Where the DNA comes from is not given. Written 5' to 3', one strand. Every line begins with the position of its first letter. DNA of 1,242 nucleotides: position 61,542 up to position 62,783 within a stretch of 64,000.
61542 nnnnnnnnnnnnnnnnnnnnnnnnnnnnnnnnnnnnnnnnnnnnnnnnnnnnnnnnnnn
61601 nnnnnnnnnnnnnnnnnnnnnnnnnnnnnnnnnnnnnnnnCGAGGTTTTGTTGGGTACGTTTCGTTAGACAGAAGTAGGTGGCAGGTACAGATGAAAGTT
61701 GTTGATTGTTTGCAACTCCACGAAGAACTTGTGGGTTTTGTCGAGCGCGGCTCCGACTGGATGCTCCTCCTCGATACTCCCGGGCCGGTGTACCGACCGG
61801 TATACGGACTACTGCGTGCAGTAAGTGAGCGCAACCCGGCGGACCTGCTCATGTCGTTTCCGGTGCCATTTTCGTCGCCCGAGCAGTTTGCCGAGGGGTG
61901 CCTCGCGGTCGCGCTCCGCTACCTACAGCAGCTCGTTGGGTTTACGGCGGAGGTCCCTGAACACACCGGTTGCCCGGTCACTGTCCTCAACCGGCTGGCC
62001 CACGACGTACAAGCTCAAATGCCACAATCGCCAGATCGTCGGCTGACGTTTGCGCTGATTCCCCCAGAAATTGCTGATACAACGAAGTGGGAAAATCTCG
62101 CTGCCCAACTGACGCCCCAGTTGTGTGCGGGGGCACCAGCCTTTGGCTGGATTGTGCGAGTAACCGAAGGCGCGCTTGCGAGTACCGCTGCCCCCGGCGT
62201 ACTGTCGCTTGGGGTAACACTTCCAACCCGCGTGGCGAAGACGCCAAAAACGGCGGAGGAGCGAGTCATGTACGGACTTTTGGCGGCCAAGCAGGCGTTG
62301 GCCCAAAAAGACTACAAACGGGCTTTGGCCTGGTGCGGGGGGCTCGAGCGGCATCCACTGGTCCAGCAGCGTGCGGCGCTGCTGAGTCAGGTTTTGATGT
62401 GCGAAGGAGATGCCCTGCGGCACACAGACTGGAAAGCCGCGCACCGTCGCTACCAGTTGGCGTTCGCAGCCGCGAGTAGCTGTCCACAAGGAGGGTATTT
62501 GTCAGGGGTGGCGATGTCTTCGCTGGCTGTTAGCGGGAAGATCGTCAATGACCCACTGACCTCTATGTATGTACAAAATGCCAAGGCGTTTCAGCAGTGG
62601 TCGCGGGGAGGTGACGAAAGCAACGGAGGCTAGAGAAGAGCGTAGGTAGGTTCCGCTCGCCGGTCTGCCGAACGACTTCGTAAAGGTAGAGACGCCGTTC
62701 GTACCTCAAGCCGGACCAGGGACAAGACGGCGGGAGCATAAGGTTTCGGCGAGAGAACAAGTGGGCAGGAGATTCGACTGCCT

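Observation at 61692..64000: vgrG-downstream cargo region: orphan 313-aa protein, 117-bp repeat pair, small lipoprotein and an opposite-strand gene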

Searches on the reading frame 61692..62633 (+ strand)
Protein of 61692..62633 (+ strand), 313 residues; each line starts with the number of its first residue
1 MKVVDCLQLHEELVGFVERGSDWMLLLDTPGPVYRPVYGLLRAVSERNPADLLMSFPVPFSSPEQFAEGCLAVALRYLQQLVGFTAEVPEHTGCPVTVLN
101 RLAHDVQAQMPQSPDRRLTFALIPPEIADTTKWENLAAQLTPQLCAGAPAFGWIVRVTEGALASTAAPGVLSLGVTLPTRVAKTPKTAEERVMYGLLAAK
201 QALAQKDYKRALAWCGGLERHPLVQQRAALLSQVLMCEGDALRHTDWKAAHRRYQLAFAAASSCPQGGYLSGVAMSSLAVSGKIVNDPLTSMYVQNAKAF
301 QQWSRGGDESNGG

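Call 10: search_protein_families(library=pfam, proteins=[window:61692-62633:+], max_evalue=1)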
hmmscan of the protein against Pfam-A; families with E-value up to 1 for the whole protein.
window:61692-62633:+ (313 aa): 0 families

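Call 13: find_homologous_proteins(query=window:61692-62630:+, max_evalue=0.001)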
Query window:61692-62630:+ (313 aa): 2 proteins with E <= 0.001 among 8000 candidates.
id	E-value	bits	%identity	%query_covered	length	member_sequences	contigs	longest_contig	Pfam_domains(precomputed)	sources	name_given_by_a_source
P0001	3.0e-208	708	100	100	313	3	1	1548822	-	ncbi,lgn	-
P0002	2.7e-74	268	47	96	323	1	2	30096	-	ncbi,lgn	-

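Call 14: search_protein_families(library=ncbifam, proteins=[window:61692-62633:+], max_evalue=1)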
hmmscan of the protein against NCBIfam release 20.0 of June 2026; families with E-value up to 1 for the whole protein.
window:61692-62633:+ (313 aa): 0 families

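Call 15: find_encoding_contigs(protein=P0001, flank=10000, max_places=4)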
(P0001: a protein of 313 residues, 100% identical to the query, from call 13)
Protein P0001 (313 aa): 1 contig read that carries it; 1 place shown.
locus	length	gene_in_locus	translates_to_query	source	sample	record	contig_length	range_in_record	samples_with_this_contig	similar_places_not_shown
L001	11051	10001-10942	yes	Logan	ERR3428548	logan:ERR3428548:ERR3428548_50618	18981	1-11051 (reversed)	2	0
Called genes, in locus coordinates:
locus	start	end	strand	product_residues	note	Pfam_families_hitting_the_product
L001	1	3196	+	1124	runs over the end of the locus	PF14331:IcmF-related_N, PF06761:IcmF-related, PF06744:IcmF_C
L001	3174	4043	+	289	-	PF09867:TagF_N (weak)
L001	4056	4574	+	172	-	PF05591:T6SS_VipA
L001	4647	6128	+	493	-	PF05943:VipB, PF18945:VipB_2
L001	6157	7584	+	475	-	PF06812:ImpA_N, PF16989:T6SS_VasJ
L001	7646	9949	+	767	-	PF05954:Phage_GPD, PF20093:DUF6484 (faint), PF04717:Phage_base_V, PF22178:Gp5_trimer_C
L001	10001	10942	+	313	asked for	-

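Call 16: find_encoding_contigs(protein=P0002, flank=10000, max_places=4)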
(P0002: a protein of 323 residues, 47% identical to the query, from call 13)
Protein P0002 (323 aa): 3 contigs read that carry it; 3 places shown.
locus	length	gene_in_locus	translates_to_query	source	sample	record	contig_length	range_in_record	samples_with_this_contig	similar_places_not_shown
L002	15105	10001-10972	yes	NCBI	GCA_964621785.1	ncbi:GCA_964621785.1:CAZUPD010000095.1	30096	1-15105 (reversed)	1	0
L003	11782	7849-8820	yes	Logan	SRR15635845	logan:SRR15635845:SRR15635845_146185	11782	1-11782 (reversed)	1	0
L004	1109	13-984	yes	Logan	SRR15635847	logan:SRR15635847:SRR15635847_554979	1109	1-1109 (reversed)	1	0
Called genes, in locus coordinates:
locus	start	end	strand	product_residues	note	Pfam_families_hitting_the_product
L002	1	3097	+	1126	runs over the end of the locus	PF14331:IcmF-related_N, PF06761:IcmF-related, PF06744:IcmF_C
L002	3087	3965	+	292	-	PF09867:TagF_N (weak)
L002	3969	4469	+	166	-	PF05591:T6SS_VipA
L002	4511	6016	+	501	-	PF05943:VipB, PF18945:VipB_2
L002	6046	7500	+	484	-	PF06812:ImpA_N, PF16989:T6SS_VasJ (faint)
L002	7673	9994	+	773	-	PF05954:Phage_GPD, PF04717:Phage_base_V, PF20093:DUF6484 (faint), PF22178:Gp5_trimer_C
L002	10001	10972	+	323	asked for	-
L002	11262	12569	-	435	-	PF00009:GTP_EFTU, PF03144:GTP_EFTU_D2 (faint), PF03143:GTP_EFTU_D3 (weak)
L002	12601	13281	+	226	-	-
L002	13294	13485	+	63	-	-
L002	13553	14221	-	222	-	PF01144:CoA_trans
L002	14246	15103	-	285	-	?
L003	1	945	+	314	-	?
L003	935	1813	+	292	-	PF09867:TagF_N (weak)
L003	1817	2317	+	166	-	PF05591:T6SS_VipA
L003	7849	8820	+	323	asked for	-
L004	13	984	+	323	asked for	-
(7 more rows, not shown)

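Call 26: find_encoding_contigs(protein=P0005, flank=10000, max_places=6)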
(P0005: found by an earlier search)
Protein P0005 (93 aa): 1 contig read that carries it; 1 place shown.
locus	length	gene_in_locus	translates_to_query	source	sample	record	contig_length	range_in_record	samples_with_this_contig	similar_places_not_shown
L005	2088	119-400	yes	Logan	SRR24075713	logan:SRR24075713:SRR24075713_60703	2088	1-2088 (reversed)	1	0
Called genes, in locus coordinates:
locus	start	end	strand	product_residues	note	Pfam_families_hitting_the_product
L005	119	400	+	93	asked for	-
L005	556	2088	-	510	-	?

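Call 27: find_encoding_contigs(protein=P0003, flank=10000, max_places=6)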
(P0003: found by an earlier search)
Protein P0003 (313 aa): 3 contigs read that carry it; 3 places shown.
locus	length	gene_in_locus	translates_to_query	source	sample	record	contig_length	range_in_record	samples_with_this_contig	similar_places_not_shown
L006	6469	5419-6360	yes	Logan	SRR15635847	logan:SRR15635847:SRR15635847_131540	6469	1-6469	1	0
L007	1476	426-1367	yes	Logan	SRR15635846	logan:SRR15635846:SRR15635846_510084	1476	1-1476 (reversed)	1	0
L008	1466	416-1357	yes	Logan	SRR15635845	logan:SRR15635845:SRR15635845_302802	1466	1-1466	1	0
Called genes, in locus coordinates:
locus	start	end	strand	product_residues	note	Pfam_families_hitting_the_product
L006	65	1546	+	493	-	PF05943:VipB, PF18945:VipB_2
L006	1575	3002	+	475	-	PF06812:ImpA_N, PF16989:T6SS_VasJ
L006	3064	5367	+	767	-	PF05954:Phage_GPD, PF20093:DUF6484 (faint), PF04717:Phage_base_V, PF22178:Gp5_trimer_C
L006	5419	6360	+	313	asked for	-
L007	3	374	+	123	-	?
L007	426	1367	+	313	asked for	-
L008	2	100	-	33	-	?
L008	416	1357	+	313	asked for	-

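Call 31: predict_structure(alignment_id=A2)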
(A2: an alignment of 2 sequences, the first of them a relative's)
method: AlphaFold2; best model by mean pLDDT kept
length: 313 residues; sequences in the alignment: 2
mean_pLDDT: 49.3   pTM: 0.45
mean pLDDT of the five models: 49.3, 49.3, 48.5, 46.6, 46.2
residues with pLDDT >= 90: 0; 70-90: 57; 50-70: 81; < 50: 175
segments of 3 or more residues with pLDDT < 50: 1-61, 78-93, 109-186, 303-313
pLDDT, mean of each block of 10 residues (from residue 1): 28 34 28 30 33 41 52 49 44 48 51 38 40 46 29 32 25 25 46 62 72 82 75 82 81 82 60 61 58 60 42 27
secondary structure, 60 per line:
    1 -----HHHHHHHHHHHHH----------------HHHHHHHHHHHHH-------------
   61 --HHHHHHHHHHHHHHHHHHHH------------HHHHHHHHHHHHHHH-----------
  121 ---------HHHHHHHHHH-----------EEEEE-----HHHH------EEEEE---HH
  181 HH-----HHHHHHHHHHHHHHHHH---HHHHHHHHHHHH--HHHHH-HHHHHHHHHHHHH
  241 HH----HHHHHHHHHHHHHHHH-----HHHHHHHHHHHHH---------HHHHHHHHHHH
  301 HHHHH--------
elements in order: H6-18 H35-47 H63-82 H95-109 H130-139 E151-155 H161-164 E171-175 H179-182 H188-204 H208-219 H222-226 H228-242 H247-262 H268-280 H290-305

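Call 32: search_protein_families(library=pfam, proteins=[L005:556-2088:-], max_evalue=1)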
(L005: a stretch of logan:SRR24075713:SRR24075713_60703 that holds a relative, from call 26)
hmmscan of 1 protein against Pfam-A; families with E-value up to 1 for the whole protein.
L005:556-2088:- (510 aa): 0 families

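Call 35: search_protein_representatives(alignment_id=A2)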
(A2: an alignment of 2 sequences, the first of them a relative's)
Query: 2 sequences, 324 profile positions. Proteins with E-value up to 0.001 (for the whole library): 18; up to 1e-10: 3; up to 1e-30: 3. The best 18 are listed.
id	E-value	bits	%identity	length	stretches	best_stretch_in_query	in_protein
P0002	1.3e-192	655.1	-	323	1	1-324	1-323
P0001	2.3e-181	618.2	-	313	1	1-324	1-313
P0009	4.2e-64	232.8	-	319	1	1-312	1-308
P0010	2.7e-09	52.7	-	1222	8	245-277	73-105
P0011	6.7e-07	44.9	-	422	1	7-275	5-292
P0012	1.2e-06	44.0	-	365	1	7-286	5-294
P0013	2.5e-06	43.0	-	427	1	27-281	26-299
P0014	3.5e-06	42.5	-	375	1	8-154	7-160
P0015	9.9e-06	41.0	-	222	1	8-191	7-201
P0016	2.4e-05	39.7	-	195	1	8-144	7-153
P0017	4.0e-05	39.0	-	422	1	8-310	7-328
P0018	4.9e-05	38.7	-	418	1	8-283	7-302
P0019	7.5e-05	38.1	-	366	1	8-278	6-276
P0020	1.4e-04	37.2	-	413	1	9-285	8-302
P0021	1.5e-04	37.1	-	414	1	8-290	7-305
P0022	3.5e-04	35.9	-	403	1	11-281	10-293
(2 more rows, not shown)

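Call 37: search_protein_families(library=pfam, alignment_id=A4, max_evalue=0.1)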
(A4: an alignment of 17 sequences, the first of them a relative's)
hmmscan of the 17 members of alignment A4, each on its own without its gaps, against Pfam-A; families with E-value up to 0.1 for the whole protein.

A. member 1, P0001 (313 aa): 0 families

B. families by the number of members that match (of 17 scanned): 18 families
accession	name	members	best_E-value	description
PF07719.23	TPR_2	12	3.6e-08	Tetratricopeptide repeat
PF13424.12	TPR_12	11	4e-11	Tetratricopeptide repeat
PF17874.7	TPR_MalT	7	1.2e-08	MalT-like TPR region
PF00515.34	TPR_1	7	2e-06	Tetratricopeptide repeat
PF13432.12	TPR_16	6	4.2e-05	Tetratricopeptide repeat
PF13176.12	TPR_7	6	9.6e-05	Tetratricopeptide repeat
PF13374.12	TPR_10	3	6.6e-05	Tetratricopeptide repeat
PF13181.12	TPR_8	2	9.1e-06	Tetratricopeptide repeat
PF13428.12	TPR_14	2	0.00011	Tetratricopeptide repeat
PF09976.15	TPR_21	2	0.00031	Tetratricopeptide repeat-like domain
PF13414.12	TPR_11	2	0.00064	TPR repeat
PF14938.12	SNAP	2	0.0052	Soluble NSF attachment protein, SNAP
PF10602.15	RPN7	1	0.00014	26S proteasome subunit RPN7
PF13371.12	TPR_9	1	0.00015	Tetratricopeptide repeat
PF13518.12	HTH_28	1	0.0028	Helix-turn-helix domain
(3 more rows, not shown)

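Call 38: find_encoding_contigs(protein=P0011, flank=8000, max_places=3)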
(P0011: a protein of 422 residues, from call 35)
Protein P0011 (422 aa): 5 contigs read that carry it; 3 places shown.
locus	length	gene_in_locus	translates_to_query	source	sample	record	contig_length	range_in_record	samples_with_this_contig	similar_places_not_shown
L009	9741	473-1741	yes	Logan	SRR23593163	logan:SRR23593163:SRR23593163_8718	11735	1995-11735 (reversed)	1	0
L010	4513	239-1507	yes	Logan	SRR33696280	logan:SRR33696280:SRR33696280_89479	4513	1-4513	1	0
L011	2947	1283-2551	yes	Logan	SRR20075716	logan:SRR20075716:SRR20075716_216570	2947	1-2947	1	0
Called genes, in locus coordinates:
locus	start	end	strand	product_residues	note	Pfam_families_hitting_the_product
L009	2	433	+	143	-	?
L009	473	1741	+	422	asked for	PF17874:TPR_MalT (weak), PF07719:TPR_2 (faint), PF13424:TPR_12 (weak)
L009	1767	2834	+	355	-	PF05488:PAAR_motif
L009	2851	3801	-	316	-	-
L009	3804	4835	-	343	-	-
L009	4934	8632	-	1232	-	PF20148:DUF6531, PF25023:TEN_YD-shell, PF05593:RHS_repeat, PF25023:TEN_YD-shell, PF05593:RHS_repeat (weak)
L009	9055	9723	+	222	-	-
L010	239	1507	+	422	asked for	PF17874:TPR_MalT (weak), PF07719:TPR_2 (faint), PF13424:TPR_12 (weak)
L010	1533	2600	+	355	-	PF05488:PAAR_motif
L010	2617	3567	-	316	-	-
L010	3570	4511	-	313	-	?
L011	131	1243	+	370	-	PF00266:Aminotran_5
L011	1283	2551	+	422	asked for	PF17874:TPR_MalT (weak), PF07719:TPR_2 (faint), PF13424:TPR_12 (weak)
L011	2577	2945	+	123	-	?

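Call 39: find_encoding_contigs(protein=P0009, flank=8000, max_places=3)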
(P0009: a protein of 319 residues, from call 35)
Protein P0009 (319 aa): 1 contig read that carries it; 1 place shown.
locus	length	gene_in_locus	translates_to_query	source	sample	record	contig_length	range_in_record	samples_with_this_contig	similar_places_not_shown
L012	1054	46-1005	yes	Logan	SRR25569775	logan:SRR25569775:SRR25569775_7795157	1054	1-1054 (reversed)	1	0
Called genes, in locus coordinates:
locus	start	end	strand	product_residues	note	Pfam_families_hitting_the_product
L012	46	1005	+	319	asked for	-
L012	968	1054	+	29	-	?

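Call 40: find_homologous_proteins(query=A4, max_evalue=0.001)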
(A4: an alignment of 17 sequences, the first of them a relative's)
Query A4 (17 sequences) (313 aa, profile of the alignment): 8 proteins with E <= 0.001 among 8000 candidates.
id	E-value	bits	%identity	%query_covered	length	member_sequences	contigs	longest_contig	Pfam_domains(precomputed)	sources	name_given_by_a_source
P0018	4.0e-143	495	24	42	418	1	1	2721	PF17874.8,PF00515.35,PF13424.13,PF13181.13,PF07719.24,PF13374.13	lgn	-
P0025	4.5e-117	409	23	43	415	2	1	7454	PF10602.16,PF00515.35,PF13424.13,PF13176.13,PF13181.13,PF07719.24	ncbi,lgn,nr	ncbi:tetratricopeptide repeat protein [bacterium]|nr:tetratricopeptide repeat protein [bacterium]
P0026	1.2e-114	401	23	82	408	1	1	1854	PF00515.35,PF13424.13,PF07719.24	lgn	-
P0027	1.6e-103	365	24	41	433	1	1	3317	PF00515.35,PF13424.13,PF13181.13,PF07719.24,PF13374.13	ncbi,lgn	-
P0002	4.8e-88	314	47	96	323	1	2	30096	-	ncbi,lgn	-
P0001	6.4e-81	290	100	100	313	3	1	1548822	-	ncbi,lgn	-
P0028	1.0e-5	43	47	5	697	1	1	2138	PF13424.13,PF07719.24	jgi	jgi:predicted ATPase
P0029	5.4e-4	37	42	8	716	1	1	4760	PF00515.35,PF13424.13,PF02518.32,PF00512.32,PF13181.13,PF07719.24,PF13374.13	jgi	-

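Call 42: find_encoding_contigs(protein=P0025, flank=8000, max_places=2)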
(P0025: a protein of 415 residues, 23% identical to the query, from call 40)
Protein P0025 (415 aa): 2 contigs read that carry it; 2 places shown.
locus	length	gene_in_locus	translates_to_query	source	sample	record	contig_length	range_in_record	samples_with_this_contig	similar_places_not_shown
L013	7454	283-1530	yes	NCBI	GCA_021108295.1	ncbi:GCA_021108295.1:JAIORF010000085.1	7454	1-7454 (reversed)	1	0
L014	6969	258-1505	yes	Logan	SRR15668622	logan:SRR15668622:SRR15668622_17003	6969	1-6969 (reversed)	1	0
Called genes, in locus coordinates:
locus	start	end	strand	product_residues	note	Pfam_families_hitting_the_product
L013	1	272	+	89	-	?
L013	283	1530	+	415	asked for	PF10602:RPN7 (faint), PF00515:TPR_1 (faint), PF07719:TPR_2 (faint), PF13176:TPR_7 (faint), PF13424:TPR_12, PF13181:TPR_8 (faint)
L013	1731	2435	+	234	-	PF05488:PAAR_motif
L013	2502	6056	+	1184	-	PF20148:DUF6531, PF25023:TEN_YD-shell, PF05593:RHS_repeat (weak), PF25023:TEN_YD-shell, PF05593:RHS_repeat (weak), PF25023:TEN_YD-shell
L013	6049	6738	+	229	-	-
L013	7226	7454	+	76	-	?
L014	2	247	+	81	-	?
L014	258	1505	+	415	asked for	PF10602:RPN7 (faint), PF00515:TPR_1 (faint), PF07719:TPR_2 (faint), PF13176:TPR_7 (faint), PF13424:TPR_12, PF13181:TPR_8 (faint)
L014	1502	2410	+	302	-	PF05488:PAAR_motif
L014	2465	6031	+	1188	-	PF20148:DUF6531, PF25023:TEN_YD-shell, PF05593:RHS_repeat (weak), PF25023:TEN_YD-shell, PF05593:RHS_repeat (weak), PF25023:TEN_YD-shell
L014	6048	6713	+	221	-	-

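Call 43: find_encoding_contigs(protein=P0017, flank=8000, max_places=2)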
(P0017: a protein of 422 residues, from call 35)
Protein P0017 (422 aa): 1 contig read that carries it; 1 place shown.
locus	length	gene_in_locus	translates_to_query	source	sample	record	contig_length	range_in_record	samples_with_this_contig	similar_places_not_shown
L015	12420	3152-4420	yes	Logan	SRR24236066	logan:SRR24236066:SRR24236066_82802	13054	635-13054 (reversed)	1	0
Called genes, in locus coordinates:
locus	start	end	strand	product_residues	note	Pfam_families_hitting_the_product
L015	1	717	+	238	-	?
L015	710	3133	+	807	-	PF05954:Phage_GPD, PF04717:Phage_base_V, PF22178:Gp5_trimer_C, PF06715:Gp5_C (faint), PF22178:Gp5_trimer_C (weak)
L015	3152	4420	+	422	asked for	PF13424:TPR_12 (faint), PF17874:TPR_MalT (weak)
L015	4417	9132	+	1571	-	PF05488:PAAR_motif, PF20148:DUF6531, PF25023:TEN_YD-shell, PF05593:RHS_repeat, PF25023:TEN_YD-shell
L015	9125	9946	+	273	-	-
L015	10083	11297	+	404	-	PF07759:DUF1615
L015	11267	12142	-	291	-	PF01476:LysM, PF01551:Peptidase_M23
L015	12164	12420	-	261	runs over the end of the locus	PF01975:SurE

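Call 44: find_encoding_contigs(protein=P0013, flank=8000, max_places=2)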
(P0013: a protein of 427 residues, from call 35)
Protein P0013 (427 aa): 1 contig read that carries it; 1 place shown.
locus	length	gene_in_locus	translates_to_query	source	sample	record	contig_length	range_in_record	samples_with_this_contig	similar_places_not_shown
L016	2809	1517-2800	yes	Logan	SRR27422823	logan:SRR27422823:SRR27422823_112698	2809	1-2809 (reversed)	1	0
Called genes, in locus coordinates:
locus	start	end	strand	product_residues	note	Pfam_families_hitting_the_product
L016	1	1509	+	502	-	?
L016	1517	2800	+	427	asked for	PF13424:TPR_12 (weak)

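Call 56: find_encoding_contigs(protein=P0020, flank=8000, max_places=2)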
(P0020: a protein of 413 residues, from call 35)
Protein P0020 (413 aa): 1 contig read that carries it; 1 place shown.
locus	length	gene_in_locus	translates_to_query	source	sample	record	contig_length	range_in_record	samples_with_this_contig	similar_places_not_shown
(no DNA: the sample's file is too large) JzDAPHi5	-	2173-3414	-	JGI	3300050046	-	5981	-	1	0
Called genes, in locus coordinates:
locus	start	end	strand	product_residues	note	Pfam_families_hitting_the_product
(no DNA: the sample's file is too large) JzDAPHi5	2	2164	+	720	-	?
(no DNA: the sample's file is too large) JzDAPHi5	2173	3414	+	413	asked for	PF13424:TPR_12 (weak)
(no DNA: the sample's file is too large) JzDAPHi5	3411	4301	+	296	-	PF05488:PAAR_motif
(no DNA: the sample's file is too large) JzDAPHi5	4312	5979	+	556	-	?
